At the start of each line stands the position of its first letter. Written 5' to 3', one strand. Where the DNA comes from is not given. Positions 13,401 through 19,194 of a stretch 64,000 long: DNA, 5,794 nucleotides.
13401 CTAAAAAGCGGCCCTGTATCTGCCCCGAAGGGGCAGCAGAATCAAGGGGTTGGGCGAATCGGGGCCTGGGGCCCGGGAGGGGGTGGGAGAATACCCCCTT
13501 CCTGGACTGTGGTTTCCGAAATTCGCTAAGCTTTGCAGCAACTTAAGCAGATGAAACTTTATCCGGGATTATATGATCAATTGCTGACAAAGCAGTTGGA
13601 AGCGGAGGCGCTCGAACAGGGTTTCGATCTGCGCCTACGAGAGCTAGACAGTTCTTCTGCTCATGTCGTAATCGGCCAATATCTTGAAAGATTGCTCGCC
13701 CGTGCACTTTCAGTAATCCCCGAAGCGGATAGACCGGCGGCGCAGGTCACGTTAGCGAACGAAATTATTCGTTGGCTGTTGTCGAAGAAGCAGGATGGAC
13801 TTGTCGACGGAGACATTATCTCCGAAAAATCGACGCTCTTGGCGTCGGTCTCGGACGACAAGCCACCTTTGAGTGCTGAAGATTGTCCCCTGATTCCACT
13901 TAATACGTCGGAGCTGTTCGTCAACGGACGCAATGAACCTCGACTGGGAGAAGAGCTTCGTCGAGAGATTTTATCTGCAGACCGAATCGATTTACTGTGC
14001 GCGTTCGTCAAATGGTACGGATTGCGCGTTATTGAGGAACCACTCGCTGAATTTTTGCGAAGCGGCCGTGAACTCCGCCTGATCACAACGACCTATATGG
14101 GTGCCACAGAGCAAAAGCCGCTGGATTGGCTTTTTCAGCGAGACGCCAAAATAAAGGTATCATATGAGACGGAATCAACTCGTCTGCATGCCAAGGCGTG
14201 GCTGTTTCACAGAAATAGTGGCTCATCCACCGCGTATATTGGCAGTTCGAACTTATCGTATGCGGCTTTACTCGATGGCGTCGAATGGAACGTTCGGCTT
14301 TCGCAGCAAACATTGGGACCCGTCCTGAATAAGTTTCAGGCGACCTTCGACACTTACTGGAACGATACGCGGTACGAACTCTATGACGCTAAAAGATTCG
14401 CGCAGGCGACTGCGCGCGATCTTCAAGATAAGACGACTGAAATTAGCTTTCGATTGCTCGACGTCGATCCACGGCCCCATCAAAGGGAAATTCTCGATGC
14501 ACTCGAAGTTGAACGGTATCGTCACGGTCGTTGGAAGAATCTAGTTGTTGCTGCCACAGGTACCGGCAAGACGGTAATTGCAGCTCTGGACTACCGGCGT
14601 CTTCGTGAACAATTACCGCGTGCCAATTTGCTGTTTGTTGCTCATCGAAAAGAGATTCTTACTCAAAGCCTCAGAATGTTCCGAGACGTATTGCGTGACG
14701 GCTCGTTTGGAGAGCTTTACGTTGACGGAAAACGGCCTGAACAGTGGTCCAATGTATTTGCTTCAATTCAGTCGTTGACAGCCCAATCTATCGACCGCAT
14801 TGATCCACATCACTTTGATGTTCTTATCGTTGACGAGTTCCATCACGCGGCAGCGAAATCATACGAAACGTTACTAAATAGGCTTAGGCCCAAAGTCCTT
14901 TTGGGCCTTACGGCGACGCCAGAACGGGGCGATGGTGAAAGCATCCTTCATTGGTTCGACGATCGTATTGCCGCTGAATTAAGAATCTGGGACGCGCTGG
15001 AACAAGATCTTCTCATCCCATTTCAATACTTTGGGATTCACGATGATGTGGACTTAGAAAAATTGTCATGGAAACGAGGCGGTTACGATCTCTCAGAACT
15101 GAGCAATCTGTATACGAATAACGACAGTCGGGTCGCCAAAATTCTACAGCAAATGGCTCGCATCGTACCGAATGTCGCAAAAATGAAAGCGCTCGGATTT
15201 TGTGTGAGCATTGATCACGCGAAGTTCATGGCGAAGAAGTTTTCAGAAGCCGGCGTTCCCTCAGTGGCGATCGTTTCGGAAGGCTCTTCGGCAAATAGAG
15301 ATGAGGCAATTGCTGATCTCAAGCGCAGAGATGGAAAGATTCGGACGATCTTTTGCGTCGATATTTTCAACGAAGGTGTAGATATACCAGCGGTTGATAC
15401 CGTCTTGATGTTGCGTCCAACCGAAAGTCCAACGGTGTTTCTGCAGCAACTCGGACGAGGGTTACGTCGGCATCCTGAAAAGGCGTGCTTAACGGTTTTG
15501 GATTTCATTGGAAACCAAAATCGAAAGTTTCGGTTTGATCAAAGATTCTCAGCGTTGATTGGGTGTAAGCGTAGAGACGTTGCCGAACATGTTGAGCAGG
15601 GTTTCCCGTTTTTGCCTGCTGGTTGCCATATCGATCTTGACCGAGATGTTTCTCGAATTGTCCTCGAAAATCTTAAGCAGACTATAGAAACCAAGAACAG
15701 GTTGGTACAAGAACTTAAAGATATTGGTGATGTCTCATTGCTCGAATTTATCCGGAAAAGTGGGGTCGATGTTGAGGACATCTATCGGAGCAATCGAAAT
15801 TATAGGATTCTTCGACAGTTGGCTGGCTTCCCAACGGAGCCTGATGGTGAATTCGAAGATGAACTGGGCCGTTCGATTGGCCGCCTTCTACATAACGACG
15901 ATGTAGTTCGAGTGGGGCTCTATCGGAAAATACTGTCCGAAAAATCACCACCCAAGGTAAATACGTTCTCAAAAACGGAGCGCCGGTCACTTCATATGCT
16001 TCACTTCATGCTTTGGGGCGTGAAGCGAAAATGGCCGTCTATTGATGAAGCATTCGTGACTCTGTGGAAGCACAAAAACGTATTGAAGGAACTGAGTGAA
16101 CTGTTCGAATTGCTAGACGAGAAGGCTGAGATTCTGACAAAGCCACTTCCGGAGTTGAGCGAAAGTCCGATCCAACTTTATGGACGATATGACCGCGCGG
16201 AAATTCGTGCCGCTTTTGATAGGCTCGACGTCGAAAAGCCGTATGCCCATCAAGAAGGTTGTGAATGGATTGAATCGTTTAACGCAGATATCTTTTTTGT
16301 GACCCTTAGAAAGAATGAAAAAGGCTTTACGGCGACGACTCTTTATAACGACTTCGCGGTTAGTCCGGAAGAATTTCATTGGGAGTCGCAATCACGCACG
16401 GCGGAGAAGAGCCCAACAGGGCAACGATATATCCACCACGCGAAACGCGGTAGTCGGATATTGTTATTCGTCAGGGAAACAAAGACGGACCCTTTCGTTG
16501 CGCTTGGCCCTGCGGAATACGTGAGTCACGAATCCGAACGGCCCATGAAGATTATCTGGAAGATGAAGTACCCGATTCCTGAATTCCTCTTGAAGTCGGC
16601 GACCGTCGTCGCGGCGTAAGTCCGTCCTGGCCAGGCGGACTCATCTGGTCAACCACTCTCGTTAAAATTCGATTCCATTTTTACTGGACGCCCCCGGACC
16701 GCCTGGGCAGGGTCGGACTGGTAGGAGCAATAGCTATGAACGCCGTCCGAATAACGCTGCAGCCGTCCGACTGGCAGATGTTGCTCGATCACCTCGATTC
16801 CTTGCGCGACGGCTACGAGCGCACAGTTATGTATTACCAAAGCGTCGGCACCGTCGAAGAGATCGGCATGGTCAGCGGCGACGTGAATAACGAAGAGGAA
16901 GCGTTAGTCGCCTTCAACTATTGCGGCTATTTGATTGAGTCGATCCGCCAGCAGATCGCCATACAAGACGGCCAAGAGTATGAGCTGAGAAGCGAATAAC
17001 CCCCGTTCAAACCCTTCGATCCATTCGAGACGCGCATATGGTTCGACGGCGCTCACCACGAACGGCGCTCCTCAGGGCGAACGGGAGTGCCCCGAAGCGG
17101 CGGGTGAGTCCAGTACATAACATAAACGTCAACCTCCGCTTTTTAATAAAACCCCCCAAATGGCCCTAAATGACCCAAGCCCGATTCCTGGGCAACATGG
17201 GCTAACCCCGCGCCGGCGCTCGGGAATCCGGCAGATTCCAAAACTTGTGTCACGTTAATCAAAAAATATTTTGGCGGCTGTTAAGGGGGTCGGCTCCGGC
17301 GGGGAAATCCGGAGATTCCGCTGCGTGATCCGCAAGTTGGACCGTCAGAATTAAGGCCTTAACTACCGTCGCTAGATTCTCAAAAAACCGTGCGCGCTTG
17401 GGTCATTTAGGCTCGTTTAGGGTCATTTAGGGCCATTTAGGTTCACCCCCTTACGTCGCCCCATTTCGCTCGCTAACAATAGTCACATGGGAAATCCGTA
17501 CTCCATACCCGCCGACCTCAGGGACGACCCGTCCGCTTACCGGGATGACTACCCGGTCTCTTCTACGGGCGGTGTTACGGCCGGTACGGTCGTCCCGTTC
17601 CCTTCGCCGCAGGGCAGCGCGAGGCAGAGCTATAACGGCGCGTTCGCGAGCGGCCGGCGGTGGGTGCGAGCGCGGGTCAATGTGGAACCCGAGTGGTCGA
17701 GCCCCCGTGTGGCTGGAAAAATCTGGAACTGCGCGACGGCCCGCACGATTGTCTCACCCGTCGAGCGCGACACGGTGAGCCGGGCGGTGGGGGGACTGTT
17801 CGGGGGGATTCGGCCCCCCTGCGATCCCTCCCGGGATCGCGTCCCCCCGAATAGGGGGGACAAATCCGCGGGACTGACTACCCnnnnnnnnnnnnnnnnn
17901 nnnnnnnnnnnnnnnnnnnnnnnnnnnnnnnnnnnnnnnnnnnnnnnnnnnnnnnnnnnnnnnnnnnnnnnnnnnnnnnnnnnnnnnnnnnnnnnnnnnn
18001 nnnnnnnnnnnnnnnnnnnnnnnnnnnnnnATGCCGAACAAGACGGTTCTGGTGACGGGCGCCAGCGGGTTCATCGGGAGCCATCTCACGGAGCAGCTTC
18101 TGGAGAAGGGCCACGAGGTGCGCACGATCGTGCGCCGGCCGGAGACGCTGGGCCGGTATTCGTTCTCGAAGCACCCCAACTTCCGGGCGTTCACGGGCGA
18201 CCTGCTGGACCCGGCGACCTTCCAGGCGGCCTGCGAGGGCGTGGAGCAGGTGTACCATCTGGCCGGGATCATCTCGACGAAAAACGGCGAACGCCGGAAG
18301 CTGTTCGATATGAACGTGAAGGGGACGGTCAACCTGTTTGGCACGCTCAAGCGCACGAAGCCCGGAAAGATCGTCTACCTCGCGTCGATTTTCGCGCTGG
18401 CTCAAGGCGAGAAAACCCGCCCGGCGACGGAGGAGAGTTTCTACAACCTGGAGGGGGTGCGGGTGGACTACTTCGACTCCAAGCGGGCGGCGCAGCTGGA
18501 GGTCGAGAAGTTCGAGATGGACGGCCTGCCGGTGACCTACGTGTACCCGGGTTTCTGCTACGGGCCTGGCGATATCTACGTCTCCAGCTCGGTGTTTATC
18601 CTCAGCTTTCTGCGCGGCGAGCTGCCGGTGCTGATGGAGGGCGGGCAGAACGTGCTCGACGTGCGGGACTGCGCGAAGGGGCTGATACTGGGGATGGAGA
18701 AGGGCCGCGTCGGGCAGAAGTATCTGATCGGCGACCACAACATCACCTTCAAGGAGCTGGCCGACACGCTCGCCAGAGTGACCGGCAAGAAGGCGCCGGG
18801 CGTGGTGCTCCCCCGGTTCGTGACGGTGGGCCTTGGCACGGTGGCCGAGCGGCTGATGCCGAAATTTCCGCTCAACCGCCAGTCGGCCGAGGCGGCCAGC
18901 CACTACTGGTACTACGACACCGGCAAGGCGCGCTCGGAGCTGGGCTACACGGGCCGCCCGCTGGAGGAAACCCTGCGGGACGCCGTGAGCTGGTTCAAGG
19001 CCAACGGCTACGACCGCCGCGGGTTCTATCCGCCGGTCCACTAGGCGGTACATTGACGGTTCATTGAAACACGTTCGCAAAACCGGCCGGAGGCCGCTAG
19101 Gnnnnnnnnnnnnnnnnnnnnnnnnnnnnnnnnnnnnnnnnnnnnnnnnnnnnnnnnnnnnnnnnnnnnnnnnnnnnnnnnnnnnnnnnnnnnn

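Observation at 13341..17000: Low-GC island encoding a PLD-nuclease / SF2-helicase / DUF3427 fusion: candidate single-protein defence system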

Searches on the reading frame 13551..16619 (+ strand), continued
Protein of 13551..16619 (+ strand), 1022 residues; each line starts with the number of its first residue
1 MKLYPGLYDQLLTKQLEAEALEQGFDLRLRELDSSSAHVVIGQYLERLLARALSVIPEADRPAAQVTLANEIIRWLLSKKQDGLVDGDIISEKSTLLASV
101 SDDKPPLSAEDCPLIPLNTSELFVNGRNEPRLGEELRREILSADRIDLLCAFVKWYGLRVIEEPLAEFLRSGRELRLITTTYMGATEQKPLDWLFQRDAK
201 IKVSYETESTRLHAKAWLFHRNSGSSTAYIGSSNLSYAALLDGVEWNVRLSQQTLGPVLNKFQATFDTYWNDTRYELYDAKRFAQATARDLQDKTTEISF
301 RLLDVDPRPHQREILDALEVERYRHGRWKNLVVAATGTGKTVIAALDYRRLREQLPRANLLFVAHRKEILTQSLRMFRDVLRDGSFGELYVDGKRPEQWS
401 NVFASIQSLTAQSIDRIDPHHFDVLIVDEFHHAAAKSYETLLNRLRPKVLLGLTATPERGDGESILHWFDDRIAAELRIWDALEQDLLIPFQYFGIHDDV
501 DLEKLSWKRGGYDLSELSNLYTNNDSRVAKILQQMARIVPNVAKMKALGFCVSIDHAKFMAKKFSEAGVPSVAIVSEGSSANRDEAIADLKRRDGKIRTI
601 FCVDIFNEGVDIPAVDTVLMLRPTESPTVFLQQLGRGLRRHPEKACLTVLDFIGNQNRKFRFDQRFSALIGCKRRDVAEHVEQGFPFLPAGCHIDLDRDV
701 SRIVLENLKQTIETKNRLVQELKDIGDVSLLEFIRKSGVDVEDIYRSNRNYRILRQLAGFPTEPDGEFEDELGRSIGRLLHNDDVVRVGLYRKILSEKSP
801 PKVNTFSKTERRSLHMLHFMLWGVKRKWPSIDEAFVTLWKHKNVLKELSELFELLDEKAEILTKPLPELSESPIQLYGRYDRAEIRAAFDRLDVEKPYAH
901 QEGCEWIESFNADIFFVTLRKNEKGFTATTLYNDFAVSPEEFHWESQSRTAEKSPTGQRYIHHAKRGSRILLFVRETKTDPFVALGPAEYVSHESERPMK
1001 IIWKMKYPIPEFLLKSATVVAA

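Call 62: list_cluster_members(proteins=[P0001, P0121])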
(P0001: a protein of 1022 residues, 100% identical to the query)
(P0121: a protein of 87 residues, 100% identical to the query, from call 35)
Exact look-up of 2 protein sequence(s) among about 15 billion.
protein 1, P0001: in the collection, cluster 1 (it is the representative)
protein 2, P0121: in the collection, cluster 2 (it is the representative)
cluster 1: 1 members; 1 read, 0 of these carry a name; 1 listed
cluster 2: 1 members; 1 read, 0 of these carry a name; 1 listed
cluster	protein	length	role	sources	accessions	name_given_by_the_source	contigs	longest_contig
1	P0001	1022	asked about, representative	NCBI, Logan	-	-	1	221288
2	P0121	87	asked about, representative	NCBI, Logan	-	-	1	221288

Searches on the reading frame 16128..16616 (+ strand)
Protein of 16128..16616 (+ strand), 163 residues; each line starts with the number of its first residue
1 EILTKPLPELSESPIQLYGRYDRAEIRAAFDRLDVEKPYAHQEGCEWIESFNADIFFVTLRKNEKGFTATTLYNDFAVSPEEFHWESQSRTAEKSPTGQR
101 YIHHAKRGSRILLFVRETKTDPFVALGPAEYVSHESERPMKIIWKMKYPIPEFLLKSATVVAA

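Call 77: predict_structure(alignment_id=A2)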
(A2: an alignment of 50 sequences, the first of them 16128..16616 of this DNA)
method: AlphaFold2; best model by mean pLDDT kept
length: 163 residues; sequences in the alignment: 50
mean_pLDDT: 90.8   pTM: 0.87
mean pLDDT of the five models: 90.8, 90.6, 89.8, 89.0, 88.9
residues with pLDDT >= 90: 115; 70-90: 41; 50-70: 7; < 50: 0
segments of 3 or more residues with pLDDT < 50: none
pLDDT, mean of each block of 10 residues (from residue 1): 81 93 93 77 83 95 86 92 91 94 96 95 97 92 97 94 78
secondary structure, 60 per line:
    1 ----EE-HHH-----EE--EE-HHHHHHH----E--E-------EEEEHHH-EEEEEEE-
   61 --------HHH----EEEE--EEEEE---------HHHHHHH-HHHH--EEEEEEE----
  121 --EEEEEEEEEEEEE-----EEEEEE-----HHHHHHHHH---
elements in order: H23-29 E45-48 E53-59 E76-79 E82-86 H96-102 H104-107 E110-116 E123-135 E141-146 H152-160

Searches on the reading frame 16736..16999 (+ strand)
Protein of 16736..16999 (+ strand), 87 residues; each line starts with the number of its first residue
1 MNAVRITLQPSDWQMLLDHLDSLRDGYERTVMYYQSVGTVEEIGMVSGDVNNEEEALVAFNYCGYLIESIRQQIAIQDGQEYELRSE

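Call 6: search_protein_families(library=pfam, proteins=[window:16736-16999:+], max_evalue=0.01)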
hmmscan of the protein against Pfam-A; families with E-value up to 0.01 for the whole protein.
window:16736-16999:+ (87 aa): 0 families

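Call 7: search_protein_families(library=padloc, proteins=[window:16736-16999:+], max_evalue=0.01)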
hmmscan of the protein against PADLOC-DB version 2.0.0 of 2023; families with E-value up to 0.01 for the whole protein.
window:16736-16999:+ (87 aa): 0 families

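Call 8: search_protein_families(library=ncbifam, proteins=[window:16736-16999:+], max_evalue=0.01)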
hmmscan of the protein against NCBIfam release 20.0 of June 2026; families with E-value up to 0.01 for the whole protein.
window:16736-16999:+ (87 aa): 0 families

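Call 35: find_homologous_proteins(query=window:16736-16999:+, max_evalue=0.001)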
Query window:16736-16999:+ (87 aa): 1 proteins with E <= 0.001 among 2 candidates.
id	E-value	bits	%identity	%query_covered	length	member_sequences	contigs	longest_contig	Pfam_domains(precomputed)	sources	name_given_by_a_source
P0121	2.3e-50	185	100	100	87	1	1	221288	-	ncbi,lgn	-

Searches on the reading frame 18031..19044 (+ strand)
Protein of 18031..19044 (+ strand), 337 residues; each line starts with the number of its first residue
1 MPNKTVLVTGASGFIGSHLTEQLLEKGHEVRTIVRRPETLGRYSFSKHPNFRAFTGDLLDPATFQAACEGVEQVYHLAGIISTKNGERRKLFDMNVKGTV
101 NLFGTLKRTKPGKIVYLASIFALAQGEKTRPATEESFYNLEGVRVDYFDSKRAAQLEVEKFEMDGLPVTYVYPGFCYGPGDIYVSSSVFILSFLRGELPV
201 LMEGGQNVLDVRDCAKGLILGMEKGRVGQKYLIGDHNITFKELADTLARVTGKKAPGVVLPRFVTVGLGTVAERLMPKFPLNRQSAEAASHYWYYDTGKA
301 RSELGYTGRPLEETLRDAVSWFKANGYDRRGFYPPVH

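Call 33: search_protein_families(library=pfam, proteins=[window:18031-19044:+], max_evalue=0.01)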
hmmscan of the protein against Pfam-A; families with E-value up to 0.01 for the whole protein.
window:18031-19044:+ (337 aa): 10 families
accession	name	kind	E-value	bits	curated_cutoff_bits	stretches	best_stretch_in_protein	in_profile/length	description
PF01370.27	Epimerase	-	6e-28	98.3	20.9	1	6-234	1-240/240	NAD dependent epimerase/dehydratase family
PF13460.12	NAD_binding_10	-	2.7e-17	63.7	27.2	1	10-175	1-145/184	NAD(P)H-binding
PF16363.11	GDP_Man_Dehyd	-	2.5e-16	60.5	27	1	7-119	1-128/332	GDP-mannose 4,6 dehydratase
PF01073.25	3Beta_HSD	-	3.4e-16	59.5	22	1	7-158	1-157/280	3-beta hydroxysteroid dehydrogenase/isomerase family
PF07993.18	NAD_binding_4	-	2.9e-13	50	20.1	2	59-178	77-209/258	Male sterility protein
PF05368.20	NmrA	-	4e-11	43.5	27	1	3-79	2-78/298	NmrA-like family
PF00106.31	adh_short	-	3.4e-07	30.4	26.6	1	4-124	1-141/195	short chain dehydrogenase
PF02719.21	Polysacc_synt_2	-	0.00015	21.5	20.2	1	6-117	1-126/293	Polysaccharide biosynthesis protein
PF04321.23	RmlD_sub_bind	-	0.0053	16.3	27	1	5-90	2-71/287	RmlD substrate binding domain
PF08659.16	KR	-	0.0078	16.6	22.6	0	5-120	2-137/180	KR domain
